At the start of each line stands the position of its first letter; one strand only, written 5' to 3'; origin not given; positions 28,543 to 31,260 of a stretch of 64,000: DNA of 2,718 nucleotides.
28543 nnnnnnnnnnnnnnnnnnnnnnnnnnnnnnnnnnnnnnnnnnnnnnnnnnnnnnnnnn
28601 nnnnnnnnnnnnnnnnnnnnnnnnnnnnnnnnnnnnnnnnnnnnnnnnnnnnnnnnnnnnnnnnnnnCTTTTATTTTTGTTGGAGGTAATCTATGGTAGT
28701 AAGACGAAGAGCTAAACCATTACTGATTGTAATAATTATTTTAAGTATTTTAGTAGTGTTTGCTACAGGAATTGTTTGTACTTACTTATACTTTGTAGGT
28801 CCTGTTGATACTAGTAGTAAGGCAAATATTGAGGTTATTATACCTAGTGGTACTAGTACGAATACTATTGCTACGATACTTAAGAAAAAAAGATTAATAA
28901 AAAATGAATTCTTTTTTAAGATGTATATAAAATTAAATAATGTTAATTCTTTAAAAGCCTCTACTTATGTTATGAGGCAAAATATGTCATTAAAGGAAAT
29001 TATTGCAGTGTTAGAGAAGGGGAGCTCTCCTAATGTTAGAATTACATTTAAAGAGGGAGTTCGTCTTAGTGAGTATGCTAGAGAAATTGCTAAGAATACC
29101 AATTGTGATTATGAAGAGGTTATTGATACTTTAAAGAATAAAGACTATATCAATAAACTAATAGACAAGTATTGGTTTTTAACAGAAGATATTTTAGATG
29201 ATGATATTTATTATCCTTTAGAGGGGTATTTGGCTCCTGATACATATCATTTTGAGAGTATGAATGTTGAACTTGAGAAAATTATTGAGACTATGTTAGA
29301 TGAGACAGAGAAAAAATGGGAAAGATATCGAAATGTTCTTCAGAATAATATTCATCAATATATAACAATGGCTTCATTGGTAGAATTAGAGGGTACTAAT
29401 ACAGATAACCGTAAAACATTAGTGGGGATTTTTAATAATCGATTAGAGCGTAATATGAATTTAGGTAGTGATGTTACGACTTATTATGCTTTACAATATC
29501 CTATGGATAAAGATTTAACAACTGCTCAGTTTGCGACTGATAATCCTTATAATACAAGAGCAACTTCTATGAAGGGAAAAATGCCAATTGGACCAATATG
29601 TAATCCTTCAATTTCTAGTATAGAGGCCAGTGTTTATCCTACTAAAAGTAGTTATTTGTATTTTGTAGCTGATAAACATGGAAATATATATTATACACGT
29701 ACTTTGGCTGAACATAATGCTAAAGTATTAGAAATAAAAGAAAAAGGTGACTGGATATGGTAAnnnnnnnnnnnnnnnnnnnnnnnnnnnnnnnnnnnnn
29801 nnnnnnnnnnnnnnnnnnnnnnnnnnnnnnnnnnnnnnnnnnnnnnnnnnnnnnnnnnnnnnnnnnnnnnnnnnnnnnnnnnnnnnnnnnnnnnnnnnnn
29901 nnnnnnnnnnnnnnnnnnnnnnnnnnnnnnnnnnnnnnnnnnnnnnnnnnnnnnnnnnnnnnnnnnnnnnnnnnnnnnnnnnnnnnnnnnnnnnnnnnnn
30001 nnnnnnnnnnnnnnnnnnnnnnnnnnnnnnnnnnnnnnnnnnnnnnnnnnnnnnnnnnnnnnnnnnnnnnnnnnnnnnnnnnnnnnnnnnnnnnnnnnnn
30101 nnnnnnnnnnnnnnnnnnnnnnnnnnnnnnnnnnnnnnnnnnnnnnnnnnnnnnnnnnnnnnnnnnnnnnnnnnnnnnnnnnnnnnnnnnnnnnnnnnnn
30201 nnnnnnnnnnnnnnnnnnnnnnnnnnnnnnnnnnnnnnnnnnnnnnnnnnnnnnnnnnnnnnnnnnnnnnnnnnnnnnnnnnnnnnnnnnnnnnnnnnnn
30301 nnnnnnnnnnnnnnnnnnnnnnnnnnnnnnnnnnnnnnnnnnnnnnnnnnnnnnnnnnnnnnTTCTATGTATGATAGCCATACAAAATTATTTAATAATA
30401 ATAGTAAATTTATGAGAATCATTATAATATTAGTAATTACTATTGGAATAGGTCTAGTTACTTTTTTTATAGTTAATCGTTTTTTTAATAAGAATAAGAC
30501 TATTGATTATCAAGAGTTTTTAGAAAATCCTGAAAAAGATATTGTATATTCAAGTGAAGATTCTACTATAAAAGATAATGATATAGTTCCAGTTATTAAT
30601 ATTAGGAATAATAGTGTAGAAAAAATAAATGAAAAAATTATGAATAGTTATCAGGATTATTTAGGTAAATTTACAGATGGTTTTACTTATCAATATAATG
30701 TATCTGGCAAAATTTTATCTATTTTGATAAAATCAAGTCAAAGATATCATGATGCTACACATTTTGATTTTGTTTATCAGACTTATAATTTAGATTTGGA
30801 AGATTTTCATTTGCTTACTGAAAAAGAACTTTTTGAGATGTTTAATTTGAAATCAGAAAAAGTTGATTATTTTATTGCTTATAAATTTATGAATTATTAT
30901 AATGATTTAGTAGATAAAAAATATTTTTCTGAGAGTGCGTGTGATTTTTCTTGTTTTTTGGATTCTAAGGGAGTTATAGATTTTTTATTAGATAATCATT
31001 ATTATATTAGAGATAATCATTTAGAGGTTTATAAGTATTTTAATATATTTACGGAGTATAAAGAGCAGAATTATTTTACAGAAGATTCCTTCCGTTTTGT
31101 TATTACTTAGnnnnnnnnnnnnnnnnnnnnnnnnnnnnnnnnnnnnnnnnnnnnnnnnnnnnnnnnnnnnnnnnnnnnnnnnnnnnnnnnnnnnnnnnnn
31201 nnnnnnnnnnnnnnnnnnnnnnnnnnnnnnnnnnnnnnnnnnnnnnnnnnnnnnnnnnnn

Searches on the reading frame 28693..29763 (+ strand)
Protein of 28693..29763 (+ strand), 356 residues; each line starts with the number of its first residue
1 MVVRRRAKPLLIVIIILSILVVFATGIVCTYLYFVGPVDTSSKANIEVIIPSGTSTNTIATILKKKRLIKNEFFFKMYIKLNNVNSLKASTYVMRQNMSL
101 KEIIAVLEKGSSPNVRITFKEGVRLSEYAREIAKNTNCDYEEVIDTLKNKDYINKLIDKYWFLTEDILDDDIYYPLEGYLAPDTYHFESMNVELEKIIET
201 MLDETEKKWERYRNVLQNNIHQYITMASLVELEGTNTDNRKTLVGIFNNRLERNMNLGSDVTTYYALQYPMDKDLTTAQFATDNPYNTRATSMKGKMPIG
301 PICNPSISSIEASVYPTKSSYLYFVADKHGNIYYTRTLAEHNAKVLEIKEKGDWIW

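Call 8: search_protein_families(library=pfam, proteins=[window:28693-29763:+], max_evalue=0.001)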
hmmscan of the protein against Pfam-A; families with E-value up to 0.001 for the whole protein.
window:28693-29763:+ (356 aa): 1 family
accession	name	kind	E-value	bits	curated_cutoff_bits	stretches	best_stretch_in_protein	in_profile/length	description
PF02618.21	YceG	-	7e-70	236.1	32.4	1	48-345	1-273/275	YceG-like family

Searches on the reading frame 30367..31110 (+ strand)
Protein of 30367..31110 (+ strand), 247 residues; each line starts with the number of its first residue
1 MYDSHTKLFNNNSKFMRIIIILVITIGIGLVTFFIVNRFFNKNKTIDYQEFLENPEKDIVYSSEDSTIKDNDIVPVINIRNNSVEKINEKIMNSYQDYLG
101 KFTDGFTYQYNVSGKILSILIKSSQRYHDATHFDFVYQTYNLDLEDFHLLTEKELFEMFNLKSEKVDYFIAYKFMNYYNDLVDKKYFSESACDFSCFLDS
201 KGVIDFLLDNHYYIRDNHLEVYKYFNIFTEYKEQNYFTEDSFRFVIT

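Call 3: search_protein_families(library=pfam, proteins=[window:30367-31110:+], max_evalue=0.1)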
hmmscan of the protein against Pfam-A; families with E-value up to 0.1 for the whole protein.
window:30367-31110:+ (247 aa): 2 families
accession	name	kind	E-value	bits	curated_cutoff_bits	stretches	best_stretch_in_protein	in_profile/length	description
PF00420.29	Oxidored_q2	-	0.042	14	26.1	1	10-51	49-90/95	NADH-ubiquinone/plastoquinone oxidoreductase chain 4L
PF06480.20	FtsH_ext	-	0.045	14.4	25.5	0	21-60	4-43/103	FtsH Extracellular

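Call 28: find_homologous_proteins(query=window:30367-31110:+, max_evalue=0.001)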
Query window:30367-31110:+ (247 aa): 7 proteins with E <= 0.001 among 285 candidates.
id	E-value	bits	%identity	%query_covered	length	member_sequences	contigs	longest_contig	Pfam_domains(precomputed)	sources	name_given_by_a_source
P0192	8.9e-156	534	100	100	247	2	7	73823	-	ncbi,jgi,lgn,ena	-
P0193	1.1e-79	285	64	82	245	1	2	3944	-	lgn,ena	-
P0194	4.7e-74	267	53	85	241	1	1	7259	-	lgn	-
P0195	1.1e-72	263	53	100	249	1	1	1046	-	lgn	-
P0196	3.3e-72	261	56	88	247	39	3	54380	-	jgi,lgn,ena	-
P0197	1.9e-70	255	50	94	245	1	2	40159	-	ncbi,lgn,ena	-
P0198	6.6e-69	250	53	93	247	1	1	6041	-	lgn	-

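Call 46: predict_structure(alignment_id=A3)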
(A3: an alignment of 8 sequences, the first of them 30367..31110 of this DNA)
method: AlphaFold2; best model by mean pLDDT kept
length: 247 residues; sequences in the alignment: 8
mean_pLDDT: 78.0   pTM: 0.68
mean pLDDT of the five models: 78.0, 77.3, 74.7, 71.8, 70.0
residues with pLDDT >= 90: 48; 70-90: 140; 50-70: 45; < 50: 14
segments of 3 or more residues with pLDDT < 50: 1-9, 41-45
pLDDT, mean of each block of 10 residues (from residue 1): 46 70 84 73 54 57 64 77 87 82 77 87 72 80 89 93 91 89 88 87 80 91 77 72 83
secondary structure, 60 per line:
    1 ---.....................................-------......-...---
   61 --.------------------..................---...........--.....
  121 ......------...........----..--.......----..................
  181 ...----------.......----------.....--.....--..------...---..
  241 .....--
elements in order: H4-40 H48-53 H82-99 E103-113 E116-126 E133-143 H152-158 H163-183 H194-200 E211-215 E218-222 H239-242 E243-245

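Call 51: fold_search(model_id=the predicted structure, library=pdb)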
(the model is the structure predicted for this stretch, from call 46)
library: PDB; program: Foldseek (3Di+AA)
matches with E <= 10: 711; with E <= 0.001: 0
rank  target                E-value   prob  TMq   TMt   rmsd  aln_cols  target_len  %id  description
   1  6uad                  1.9e-01  0.20  0.17  0.29  11.4       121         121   12  Ketosteroid isomerase (C. testosteroni) with truncated & designed loop for precise positioning of a catalytic E38 (released 2020-09-16)
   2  3ec9_B                2.1e-01  0.30  0.17  0.27   4.9        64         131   14  CRYSTAL STRUCTURE OF A NTF2-like protein (BTH_I0051) FROM BURKHOLDERIA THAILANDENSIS E264 AT 1.60 A RESOLUTION (released 2008-09-09)
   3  3ec9_A                2.5e-01  0.28  0.17  0.27   4.9        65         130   14  CRYSTAL STRUCTURE OF A NTF2-like protein (BTH_I0051) FROM BURKHOLDERIA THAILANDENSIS E264 AT 1.60 A RESOLUTION (released 2008-09-09)
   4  3nxj_A                2.8e-01  0.20  0.17  0.28  11.2       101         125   14  Crystal Structure of Ketosteroid Isomerase D99N from Pseudomonas Testosteroni (tKSI) (released 2011-08-03)
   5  3t8u_B                2.9e-01  0.21  0.17  0.29  10.9       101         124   12  Crystal structure of ketosteroid isomerase Y14AY55FD99A from Pseudomonas testosteroni (released 2011-11-23)
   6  3myt_A                3.9e-01  0.13  0.17  0.27  11.8       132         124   11  Crystal structure of Ketosteroid Isomerase D38HD99N from Pseudomonas testosteroni (tKSI) (released 2011-11-23)
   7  4l7k_D                4.1e-01  0.14  0.17  0.29  12.0       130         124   12  Crystal Structure of Ketosteroid Isomerase D38E from Pseudomonas Testosteroni (tKSI) (released 2013-07-03)
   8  3er7_A                4.1e-01  0.10  0.15  0.25  12.5       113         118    9  Crystal structure of NTF2-like protein of unknown function (YP_001812677.1) from EXIGUOBACTERIUM SP. 255-15 at 1.50 A  (released 2008-10-14)
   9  4h3u_A                4.3e-01  0.30  0.18  0.28   4.7        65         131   11  Crystal structure of hypothetical protein with ketosteroid isomerase-like protein fold from Catenulispora acidiphila D (released 2012-10-03)
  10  3hk4_A                4.3e-01  0.20  0.18  0.31  10.1       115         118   10  CRYSTAL STRUCTURE OF A PUTATIVE SNOAL-LIKE POLYKETIDE CYCLASE [CARBOHYDRATE PHOSPHATASE] (MLR7391) FROM MESORHIZOBIUM  (released 2009-06-09)
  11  9i9t_A                4.3e-01  0.18  0.16  0.07   5.3        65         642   12  Room-temperature structure of PBP2a at EuXFEL (released 2026-02-18)
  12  6d34_B                4.6e-01  0.20  0.16  0.25   5.4        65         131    6  Apo Crystal Structure of TerC, a Terfestatin Biosynthesis Enzyme (released 2018-06-13)
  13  4bl3_A                4.6e-01  0.18  0.16  0.07   5.2        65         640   12  Crystal structure of PBP2a clinical mutant N146K from MRSA (released 2014-05-21)
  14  4h3u_B                4.9e-01  0.28  0.18  0.28   4.7        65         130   11  Crystal structure of hypothetical protein with ketosteroid isomerase-like protein fold from Catenulispora acidiphila D (released 2012-10-03)
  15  6uae_D                4.9e-01  0.18  0.17  0.29   6.7        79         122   13  Ketosteroid isomerase (C. testosteroni) with truncated & designed loop for precise positioning of a catalytic E38 (released 2020-09-16)
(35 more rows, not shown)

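Call 53: search_protein_families(library=ncbifam, proteins=[window:30367-31110:+], max_evalue=0.01)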
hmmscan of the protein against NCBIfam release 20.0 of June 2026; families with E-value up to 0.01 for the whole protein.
window:30367-31110:+ (247 aa): 1 family
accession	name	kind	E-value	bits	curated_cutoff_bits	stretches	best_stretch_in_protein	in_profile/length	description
NF041554.1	SA1362_fam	subfamily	0.0023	18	42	1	6-45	18-54/70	SA1362 family protein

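Call 54: search_solved_structures(query=A3, max_evalue=10)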
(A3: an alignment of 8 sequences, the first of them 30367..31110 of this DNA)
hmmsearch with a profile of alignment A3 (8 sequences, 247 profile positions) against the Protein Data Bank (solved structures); distinct sequences matched with E-value up to 10: 19.
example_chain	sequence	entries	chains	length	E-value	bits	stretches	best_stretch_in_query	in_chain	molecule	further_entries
6xu6_AS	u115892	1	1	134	0.1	15.3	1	131-190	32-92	40S ribosomal protein S18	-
6xu8_AS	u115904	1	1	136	0.1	15.2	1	131-190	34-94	40S ribosomal protein S18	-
6xu7_AS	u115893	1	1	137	0.1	15.2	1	131-190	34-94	40S ribosomal protein S18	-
4v6w_AS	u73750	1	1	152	0.13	14.9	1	131-190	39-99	40S ribosomal protein S18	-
7suk_L3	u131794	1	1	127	0.3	13.7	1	111-187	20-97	40S ribosomal protein S18-A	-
6wdr_S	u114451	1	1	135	0.35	13.5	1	111-187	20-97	40S ribosomal protein S18-A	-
4v7h_AM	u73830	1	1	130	0.37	13.4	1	111-187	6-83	40S ribosomal protein S18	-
4v4b_AM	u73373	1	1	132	0.38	13.4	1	111-187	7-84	40S ribosomal protein S18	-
6q8y_H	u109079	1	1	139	0.38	13.4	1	111-187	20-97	40S ribosomal protein S18-A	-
6woo_SS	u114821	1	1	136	0.38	13.4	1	111-187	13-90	uS13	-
4v92_BS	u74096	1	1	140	0.39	13.3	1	111-187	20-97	US13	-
4u3m_C8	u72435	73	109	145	0.43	13.2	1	111-187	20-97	40S ribosomal protein S18-A | US13 | Small ribosomal subunit protein uS13A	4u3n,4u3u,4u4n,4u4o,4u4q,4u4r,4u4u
3j6x_18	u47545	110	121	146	0.43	13.2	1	111-187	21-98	40S ribosomal protein S18 | 40S ribosomal protein rpS18 (S13p) | 40S ribosomal protein S18-A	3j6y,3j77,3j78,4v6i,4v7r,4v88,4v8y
5wlc_L3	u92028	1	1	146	0.43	13.2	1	111-187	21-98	rpS18_uS13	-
6zqb_DS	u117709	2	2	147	0.44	13.2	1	111-187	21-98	40S ribosomal protein S18-A,40S ribosomal protein S18-A,Rps18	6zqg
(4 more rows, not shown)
